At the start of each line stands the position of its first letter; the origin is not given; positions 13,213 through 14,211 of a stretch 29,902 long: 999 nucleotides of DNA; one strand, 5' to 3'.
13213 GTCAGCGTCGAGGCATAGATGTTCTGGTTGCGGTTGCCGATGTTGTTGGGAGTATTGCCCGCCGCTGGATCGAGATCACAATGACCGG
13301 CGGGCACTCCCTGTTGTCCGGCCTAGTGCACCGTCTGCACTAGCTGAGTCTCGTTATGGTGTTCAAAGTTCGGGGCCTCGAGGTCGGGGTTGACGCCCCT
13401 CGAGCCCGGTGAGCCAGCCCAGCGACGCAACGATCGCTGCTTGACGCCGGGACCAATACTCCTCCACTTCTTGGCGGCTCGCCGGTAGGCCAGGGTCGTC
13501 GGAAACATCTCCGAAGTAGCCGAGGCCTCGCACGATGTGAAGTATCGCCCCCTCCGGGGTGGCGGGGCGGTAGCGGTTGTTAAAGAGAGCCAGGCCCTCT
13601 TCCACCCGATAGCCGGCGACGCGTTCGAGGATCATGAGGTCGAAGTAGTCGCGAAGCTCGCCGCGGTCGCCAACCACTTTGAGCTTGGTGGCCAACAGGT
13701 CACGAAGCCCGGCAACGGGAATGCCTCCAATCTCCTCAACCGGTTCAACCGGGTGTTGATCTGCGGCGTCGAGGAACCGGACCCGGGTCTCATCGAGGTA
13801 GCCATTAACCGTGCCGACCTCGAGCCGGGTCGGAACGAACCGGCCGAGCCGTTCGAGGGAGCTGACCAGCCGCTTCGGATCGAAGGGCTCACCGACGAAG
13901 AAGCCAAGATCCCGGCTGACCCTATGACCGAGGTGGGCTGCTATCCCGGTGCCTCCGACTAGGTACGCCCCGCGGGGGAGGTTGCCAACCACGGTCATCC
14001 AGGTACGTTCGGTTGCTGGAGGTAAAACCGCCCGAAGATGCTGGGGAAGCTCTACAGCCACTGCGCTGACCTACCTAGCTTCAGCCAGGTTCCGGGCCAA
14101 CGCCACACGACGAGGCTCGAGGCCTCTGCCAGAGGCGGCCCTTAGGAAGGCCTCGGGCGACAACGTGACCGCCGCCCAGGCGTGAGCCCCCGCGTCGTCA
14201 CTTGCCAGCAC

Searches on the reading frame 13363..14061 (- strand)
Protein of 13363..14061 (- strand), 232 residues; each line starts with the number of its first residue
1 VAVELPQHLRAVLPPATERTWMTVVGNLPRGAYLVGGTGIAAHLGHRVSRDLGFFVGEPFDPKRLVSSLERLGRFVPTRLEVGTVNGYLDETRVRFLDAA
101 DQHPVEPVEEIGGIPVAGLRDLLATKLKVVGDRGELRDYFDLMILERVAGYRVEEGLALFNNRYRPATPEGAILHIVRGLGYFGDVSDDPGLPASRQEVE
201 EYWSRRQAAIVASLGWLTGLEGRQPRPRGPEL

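Call 3: search_protein_families(library=pfam, proteins=[window:13363-14061:-], max_evalue=1)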
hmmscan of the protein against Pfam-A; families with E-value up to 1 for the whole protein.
window:13363-14061:- (232 aa): 1 family
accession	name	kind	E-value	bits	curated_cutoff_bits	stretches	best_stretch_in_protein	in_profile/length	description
PF08843.17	AbiEii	-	4.2e-09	37.1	22.5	2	79-155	103-177/238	Nucleotidyl transferase AbiEii toxin, Type IV TA system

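Call 4: search_protein_families(library=ncbifam, proteins=[window:13363-14061:-], max_evalue=1)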
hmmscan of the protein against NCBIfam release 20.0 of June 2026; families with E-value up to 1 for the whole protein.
window:13363-14061:- (232 aa): 0 families

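Call 5: search_protein_families(library=padloc, proteins=[window:13363-14061:-], max_evalue=1)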
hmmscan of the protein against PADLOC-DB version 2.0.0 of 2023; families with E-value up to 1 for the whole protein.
window:13363-14061:- (232 aa): 4 families
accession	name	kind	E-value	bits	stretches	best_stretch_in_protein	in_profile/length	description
PDLC02304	AbiEii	-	0.00082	17.4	1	119-163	161-205/260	AbiEii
PDLC02307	AbiEii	-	0.0048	14.7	1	104-145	103-144/219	AbiEii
PDLC02294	AbiEii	-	0.01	13.7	1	119-162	159-202/260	AbiEii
PDLC02330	AbiEii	-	0.039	11.7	0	118-145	131-158/219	AbiEii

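Call 10: find_homologous_proteins(query=window:13363-14061:-)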
Query window:13363-14061:- (232 aa): 690 proteins with E <= 0.001 among 3104 candidates; the best 120 are listed.
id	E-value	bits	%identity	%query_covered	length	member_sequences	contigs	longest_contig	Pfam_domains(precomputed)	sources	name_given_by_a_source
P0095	7.0e-134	463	99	91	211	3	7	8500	PF08843.18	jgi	jgi:hypothetical protein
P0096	4.9e-116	404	77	100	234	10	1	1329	PF08843.18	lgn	-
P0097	1.7e-113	396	77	100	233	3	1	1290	PF08843.18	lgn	-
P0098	2.5e-113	396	83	91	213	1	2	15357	PF08843.18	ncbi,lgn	ncbi:MAG: nucleotidyl transferase AbiEii/AbiGii toxin family protein [Acidimicrobiia bacterium]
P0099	5.8e-111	388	75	100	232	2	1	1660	PF08843.18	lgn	-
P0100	2.4e-107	376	71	100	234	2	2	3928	PF08843.18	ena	-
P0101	3.9e-105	369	74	99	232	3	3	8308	PF08843.18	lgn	-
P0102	5.3e-105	368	71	98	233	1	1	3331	PF08843.18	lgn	-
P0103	7.6e-105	368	72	98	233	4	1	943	PF08843.18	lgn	-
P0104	8.0e-105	368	77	91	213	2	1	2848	PF08843.18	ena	-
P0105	1.6e-104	367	69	100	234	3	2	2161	PF08843.18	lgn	-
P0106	7.2e-104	365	71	98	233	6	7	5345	PF08843.18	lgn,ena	-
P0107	1.4e-103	364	72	99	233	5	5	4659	PF08843.18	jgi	-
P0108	8.2e-102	358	68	100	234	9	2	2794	PF08843.18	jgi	jgi:hypothetical protein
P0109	8.5e-102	358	70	99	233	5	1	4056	PF08843.18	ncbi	ncbi:MAG: nucleotidyl transferase AbiEii/AbiGii toxin family protein [Acidimicrobiia bacterium]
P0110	5.4e-101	355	68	100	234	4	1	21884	PF08843.18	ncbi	-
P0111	6.1e-100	352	66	100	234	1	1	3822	PF08843.18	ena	-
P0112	1.3e-99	351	66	100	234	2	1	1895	PF08843.18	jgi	jgi:hypothetical protein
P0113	1.8e-99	350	67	100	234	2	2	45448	PF08843.18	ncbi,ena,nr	ncbi:MAG: nucleotidyl transferase AbiEii/AbiGii toxin family protein [Acidimicrobiia bacterium]|nr:n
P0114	1.9e-99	350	71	100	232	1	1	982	PF08843.18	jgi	jgi:hypothetical protein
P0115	6.1e-99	348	70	99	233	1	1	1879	PF08843.18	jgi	jgi:hypothetical protein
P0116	1.3e-98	347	69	96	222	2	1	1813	PF08843.18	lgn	-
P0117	2.3e-98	347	69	96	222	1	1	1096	PF08843.18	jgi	jgi:hypothetical protein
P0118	2.6e-98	346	70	94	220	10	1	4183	PF08843.18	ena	-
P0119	4.1e-98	346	70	95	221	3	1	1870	PF08843.18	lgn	-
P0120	4.4e-98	346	71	92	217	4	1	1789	PF08843.18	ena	-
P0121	5.6e-98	345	69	96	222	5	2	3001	PF08843.18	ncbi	-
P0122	2.2e-97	343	70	94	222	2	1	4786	PF08843.18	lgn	-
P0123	3.0e-97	343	68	98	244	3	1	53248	PF08843.18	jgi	jgi:hypothetical protein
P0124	5.6e-97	342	64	100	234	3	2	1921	PF08843.18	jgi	jgi:hypothetical protein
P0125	5.7e-97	342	71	95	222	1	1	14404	PF08843.18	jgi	jgi:hypothetical protein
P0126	8.8e-97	341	68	96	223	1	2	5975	PF08843.18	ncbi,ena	-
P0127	3.2e-96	340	69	100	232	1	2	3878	PF08843.18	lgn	-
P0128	5.9e-96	339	67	100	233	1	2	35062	PF08843.18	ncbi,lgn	ncbi:MAG: nucleotidyl transferase AbiEii/AbiGii toxin family protein [Acidimicrobiales bacterium]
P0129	1.4e-95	338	71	91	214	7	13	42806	PF08843.18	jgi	jgi:hypothetical protein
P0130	2.8e-95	337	67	99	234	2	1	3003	PF08843.18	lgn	-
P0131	4.8e-95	336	68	99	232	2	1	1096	PF08843.18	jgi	jgi:hypothetical protein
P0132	2.1e-94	334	73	90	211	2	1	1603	PF08843.18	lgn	-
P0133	1.8e-93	331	69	94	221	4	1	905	PF08843.18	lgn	-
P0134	2.5e-93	330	63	100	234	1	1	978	PF08843.18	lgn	-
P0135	3.6e-93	330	69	94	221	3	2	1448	PF08843.18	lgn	-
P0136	3.4e-91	323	68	94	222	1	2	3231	PF08843.18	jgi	jgi:hypothetical protein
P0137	5.0e-91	323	63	99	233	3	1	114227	PF08843.18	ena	-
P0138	9.5e-91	322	64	97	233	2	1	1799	PF08843.18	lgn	-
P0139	1.2e-90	321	67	92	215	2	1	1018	PF08843.18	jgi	jgi:hypothetical protein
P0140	3.9e-90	320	65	94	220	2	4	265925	PF08843.18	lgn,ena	-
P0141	1.1e-89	318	64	94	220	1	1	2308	PF08843.18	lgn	-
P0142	3.4e-89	317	71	85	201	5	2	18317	PF08843.18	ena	-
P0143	8.2e-89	315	69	86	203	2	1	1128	PF08843.18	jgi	jgi:hypothetical protein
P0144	2.6e-87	310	64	93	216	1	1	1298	PF08843.18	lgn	-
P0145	2.6e-87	310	65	92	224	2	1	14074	PF08843.18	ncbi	ncbi:MAG: nucleotidyl transferase AbiEii/AbiGii toxin family protein [Actinomycetota bacterium]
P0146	3.5e-80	287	62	92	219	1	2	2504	PF08843.18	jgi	jgi:hypothetical protein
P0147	1.1e-73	266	60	92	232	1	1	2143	PF08843.18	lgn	-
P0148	1.2e-72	262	87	60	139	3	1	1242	-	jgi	jgi:hypothetical protein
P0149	2.6e-71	258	69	75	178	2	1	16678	-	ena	-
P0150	1.6e-70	255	55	92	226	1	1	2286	PF08843.18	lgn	-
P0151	2.2e-70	255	55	92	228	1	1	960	PF08843.18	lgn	-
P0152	2.5e-70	255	58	90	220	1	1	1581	PF08843.18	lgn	-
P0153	2.6e-70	255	56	93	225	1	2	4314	PF08843.18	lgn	-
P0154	5.5e-70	254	55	91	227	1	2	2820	PF08843.18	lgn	-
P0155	8.6e-70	253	55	91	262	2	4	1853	PF08843.18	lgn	-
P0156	8.8e-70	253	56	91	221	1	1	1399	PF08843.18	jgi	jgi:hypothetical protein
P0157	1.6e-69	252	54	95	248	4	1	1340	PF08843.18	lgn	-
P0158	2.0e-69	252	57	91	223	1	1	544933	PF08843.18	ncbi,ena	-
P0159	2.4e-69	252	54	97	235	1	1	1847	PF08843.18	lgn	-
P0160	2.4e-69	252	55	91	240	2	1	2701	PF08843.18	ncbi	-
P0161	3.7e-69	251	55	91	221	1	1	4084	PF08843.18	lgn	-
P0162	6.0e-69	250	56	91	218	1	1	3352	PF08843.18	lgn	-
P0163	1.5e-67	246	54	95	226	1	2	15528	PF08843.18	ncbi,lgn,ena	-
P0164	2.1e-67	245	55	91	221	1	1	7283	PF08843.18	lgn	-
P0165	2.4e-67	245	55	94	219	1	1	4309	PF08843.18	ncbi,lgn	ncbi:MAG: nucleotidyl transferase AbiEii/AbiGii toxin family protein [Candidatus Dormiibacterota bac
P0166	3.2e-67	245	55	89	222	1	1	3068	PF08843.18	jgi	jgi:hypothetical protein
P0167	4.3e-67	244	56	89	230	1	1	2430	PF08843.18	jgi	jgi:hypothetical protein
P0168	6.7e-67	244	54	91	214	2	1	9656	PF08843.18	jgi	jgi:hypothetical protein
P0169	7.8e-67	243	53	90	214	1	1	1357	PF08843.18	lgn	-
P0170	8.8e-67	243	57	92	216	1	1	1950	PF08843.18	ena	-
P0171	1.0e-66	243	55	92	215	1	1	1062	PF08843.18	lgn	-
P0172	3.3e-66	241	53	89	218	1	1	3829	PF08843.18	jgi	jgi:hypothetical protein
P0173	4.1e-66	241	57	84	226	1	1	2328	PF08843.18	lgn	-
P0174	4.7e-66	241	56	91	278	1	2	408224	PF08843.18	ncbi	ncbi:MAG: nucleotidyl transferase AbiEii/AbiGii toxin family protein [Acidimicrobiales bacterium]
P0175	5.9e-66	241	56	92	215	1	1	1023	PF08843.18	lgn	-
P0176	8.4e-66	240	51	89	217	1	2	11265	PF08843.18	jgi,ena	-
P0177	1.0e-65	240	55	94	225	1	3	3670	PF08843.18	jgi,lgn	jgi:hypothetical protein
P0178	1.2e-65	240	56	92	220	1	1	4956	PF08843.18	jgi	jgi:hypothetical protein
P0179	1.2e-65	240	54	92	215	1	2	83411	PF08843.18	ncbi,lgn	ncbi:MAG: nucleotidyl transferase AbiEii/AbiGii toxin family protein [Pseudonocardiaceae bacterium]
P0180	1.2e-65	239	54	91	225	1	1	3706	PF08843.18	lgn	-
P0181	1.7e-65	239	53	91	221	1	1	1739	PF08843.18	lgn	-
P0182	2.2e-65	239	55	91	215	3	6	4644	PF08843.18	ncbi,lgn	-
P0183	2.3e-65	239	54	91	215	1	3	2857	PF08843.18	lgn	-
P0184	4.0e-65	238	54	94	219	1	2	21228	PF08843.18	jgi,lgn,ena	jgi:hypothetical protein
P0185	4.3e-65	238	54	91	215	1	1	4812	PF08843.18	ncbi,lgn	-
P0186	4.9e-65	237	51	92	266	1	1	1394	PF08843.18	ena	-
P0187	6.4e-65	237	54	92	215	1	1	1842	PF08843.18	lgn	-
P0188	7.6e-65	237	55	89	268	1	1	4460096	PF08843.18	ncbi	ncbi:nucleotidyl transferase AbiEii/AbiGii toxin family protein [Cellulomonas hominis]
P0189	1.6e-64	236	54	92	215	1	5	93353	PF08843.18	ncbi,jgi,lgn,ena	ncbi:MAG: nucleotidyl transferase AbiEii/AbiGii toxin family protein [Pseudonocardia sp.]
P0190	2.0e-64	235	61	77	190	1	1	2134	PF08843.18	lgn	-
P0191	3.8e-64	235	60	80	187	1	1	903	PF08843.18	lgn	-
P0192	4.5e-64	234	54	91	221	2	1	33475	PF08843.18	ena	-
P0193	5.6e-64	234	51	93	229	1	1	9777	PF08843.18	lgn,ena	-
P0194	1.1e-63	233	53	94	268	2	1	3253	PF08843.18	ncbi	-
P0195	1.3e-63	233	54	89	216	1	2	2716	PF08843.18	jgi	jgi:hypothetical protein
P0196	1.4e-63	233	54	92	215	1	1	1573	PF08843.18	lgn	-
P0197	2.5e-63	232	53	92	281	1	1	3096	PF08843.18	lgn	-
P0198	4.0e-63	231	52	94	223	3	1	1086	PF08843.18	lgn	-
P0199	4.2e-63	231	53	92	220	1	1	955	PF08843.18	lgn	-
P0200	8.5e-63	230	52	93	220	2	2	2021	PF08843.18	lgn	-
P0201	1.1e-62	230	51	92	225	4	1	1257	PF08843.18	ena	-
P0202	1.3e-62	230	54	89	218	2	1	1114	PF08843.18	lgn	-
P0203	1.3e-62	230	54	88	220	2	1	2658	PF08843.18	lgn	-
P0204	1.5e-62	229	52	91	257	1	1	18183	PF08843.18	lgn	-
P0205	1.7e-62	229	52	94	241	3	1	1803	PF08843.18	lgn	-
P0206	1.8e-62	229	53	91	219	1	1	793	PF08843.18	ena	-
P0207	2.2e-62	229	52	91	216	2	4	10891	PF08843.18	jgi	jgi:hypothetical protein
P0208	2.5e-62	229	51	94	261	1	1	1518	PF08843.18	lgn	-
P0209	2.8e-62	228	54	92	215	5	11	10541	PF08843.18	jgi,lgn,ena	jgi:hypothetical protein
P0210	2.9e-62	228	54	92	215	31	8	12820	PF08843.18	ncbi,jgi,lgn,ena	jgi:hypothetical protein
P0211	3.6e-62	228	52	94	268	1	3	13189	PF08843.18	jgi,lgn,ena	-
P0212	3.7e-62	228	55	93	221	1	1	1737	PF08843.18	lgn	-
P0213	4.0e-62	228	52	91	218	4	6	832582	PF08843.18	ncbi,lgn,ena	-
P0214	4.2e-62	228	54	89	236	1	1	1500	PF08843.18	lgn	-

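Call 24: find_encoding_contigs(protein=P0095, flank=8000, max_places=4)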
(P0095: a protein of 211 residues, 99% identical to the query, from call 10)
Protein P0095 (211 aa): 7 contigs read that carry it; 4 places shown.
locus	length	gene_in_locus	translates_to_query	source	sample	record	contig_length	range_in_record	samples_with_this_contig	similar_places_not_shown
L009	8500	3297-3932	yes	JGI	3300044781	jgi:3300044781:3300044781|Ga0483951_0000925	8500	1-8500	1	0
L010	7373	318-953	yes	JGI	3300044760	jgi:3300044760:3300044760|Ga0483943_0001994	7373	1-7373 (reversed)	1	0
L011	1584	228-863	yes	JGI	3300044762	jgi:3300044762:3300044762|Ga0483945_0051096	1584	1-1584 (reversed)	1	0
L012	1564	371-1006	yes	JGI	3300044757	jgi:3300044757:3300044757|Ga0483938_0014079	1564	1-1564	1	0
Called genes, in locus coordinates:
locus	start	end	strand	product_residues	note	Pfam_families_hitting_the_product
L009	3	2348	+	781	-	?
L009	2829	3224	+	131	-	-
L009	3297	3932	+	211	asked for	PF08843:AbiEii (faint)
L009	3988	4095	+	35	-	-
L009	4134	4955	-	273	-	PF00950:ABC-3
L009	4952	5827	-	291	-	PF01297:ZnuA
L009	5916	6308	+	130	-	PF01475:FUR, PF12840:HTH_20 (weak)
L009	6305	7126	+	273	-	PF00005:ABC_tran, PF02463:SMC_N (faint), PF13555:AAA_29 (weak), PF13304:AAA_21 (weak)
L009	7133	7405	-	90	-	-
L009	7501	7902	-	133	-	PF00376:MerR, PF13411:MerR_1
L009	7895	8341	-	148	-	PF01556:DnaJ_C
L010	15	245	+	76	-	-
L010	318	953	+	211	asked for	PF08843:AbiEii (faint)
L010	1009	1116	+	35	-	-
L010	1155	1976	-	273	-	PF00950:ABC-3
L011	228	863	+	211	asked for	PF08843:AbiEii (faint)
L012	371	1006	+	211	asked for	PF08843:AbiEii (faint)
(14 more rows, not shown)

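Call 36: search_solved_structures(query=A3, max_evalue=10, show_alignments=3)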
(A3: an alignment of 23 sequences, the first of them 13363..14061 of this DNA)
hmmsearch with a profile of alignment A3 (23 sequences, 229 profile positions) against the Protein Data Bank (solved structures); distinct sequences matched with E-value up to 10: 7.
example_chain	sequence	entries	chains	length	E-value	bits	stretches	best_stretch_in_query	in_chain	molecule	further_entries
2b1x_B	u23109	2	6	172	0.15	14.6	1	163-211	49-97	naphthalene dioxygenase small subunit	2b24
7u2s_A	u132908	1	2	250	0.88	12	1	133-170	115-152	Apyc1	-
9vfl_A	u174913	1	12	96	0.92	12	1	37-91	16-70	1-phosphatidylinositol 4,5-bisphosphate phosphodiesterase gamma-1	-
5tnw_A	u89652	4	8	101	0.99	11.9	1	37-91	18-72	1-phosphatidylinositol 4,5-bisphosphate phosphodiesterase gamma-1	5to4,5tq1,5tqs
4k44_A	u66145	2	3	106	1.1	11.7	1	37-91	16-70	1-phosphatidylinositol 4,5-bisphosphate phosphodiesterase gamma-1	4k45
2fci_A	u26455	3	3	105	1.1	11.7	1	37-91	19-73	C-termainl SH2 domain from phospholipase C-gamma-1 comprising residues 663-759 | PHOSPHOLIPASE C GAMMA-1, C-TERMINAL SH2 DOMAIN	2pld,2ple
5eg3_B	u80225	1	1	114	1.3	11.5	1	37-91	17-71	1-phosphatidylinositol 4,5-bisphosphate phosphodiesterase gamma-1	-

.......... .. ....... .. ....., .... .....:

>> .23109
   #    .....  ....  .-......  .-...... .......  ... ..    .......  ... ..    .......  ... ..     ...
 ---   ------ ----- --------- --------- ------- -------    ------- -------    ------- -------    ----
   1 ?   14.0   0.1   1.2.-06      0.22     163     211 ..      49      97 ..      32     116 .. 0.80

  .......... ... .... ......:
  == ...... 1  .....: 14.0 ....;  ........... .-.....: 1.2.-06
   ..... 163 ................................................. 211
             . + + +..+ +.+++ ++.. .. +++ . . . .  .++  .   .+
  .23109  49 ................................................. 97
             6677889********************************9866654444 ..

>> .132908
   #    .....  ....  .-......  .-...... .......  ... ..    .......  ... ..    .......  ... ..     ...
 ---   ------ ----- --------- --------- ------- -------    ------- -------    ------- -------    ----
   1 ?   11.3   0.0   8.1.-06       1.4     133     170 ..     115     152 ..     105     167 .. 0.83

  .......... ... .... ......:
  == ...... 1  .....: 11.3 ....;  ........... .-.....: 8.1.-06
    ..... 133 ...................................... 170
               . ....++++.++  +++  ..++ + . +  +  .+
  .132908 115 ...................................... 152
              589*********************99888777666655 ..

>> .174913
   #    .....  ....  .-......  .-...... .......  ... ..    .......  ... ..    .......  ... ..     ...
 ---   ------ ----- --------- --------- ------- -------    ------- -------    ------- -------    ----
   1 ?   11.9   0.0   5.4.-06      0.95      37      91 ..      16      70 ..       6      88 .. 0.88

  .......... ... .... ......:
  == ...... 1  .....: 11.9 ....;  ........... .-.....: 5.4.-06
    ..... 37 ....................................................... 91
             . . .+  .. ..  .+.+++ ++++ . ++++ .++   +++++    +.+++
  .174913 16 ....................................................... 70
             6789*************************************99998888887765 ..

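Call 54: find_encoding_contigs(protein=P0188, flank=3000, max_places=1)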
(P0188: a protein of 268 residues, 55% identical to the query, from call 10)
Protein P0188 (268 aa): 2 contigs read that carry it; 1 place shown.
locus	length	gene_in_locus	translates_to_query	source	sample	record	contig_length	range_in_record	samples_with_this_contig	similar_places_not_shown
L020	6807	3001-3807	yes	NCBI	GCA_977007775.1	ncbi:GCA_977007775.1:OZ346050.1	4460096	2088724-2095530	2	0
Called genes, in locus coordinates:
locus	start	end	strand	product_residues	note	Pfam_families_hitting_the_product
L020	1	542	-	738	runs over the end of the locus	PF13166:AAA_13, PF13304:AAA_21 (faint)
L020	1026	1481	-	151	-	-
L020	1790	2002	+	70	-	-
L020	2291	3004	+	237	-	PF00392:GntR (faint), PF09339:HTH_IclR (faint), PF12802:MarR_2 (faint), PF13412:HTH_24 (faint), PF21956:DUF6922 (weak)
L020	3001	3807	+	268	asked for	PF08843:AbiEii (weak)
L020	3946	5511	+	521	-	-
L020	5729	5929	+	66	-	-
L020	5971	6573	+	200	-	-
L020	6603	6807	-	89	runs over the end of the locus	-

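Call 55: find_encoding_contigs(protein=P0213, flank=3000, max_places=1)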
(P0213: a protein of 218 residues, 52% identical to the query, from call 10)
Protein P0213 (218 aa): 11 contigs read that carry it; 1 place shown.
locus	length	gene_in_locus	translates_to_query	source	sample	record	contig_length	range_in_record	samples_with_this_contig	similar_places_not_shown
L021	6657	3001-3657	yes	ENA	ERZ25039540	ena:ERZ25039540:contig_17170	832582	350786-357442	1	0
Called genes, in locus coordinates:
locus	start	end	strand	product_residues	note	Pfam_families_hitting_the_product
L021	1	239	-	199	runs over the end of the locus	-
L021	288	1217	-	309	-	-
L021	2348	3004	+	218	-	PF12802:MarR_2 (faint)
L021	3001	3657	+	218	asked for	PF08843:AbiEii (weak)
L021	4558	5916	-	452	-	PF08878:HamA (weak)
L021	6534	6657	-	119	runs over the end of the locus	PF20586:DUF6788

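Call 86: search_dna_similar(query=window:13363-14061:-, collection=phages, mode=protein, max_rows=10)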
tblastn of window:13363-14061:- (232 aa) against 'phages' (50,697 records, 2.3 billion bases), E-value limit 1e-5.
Records with a match: 1; places in all: 1; records where one place covers at least 80% of the query: 0.
Best place of each record, by identity: <60% 1.
By first word of the organism name: Bacteriophage 1.
By host as written in the record: - 1.
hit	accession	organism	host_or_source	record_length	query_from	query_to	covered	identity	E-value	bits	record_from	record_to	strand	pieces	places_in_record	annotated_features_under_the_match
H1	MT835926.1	Bacteriophage sp.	human fecal samples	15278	34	186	66%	27.9%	1e-11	69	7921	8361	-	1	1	record has no annotation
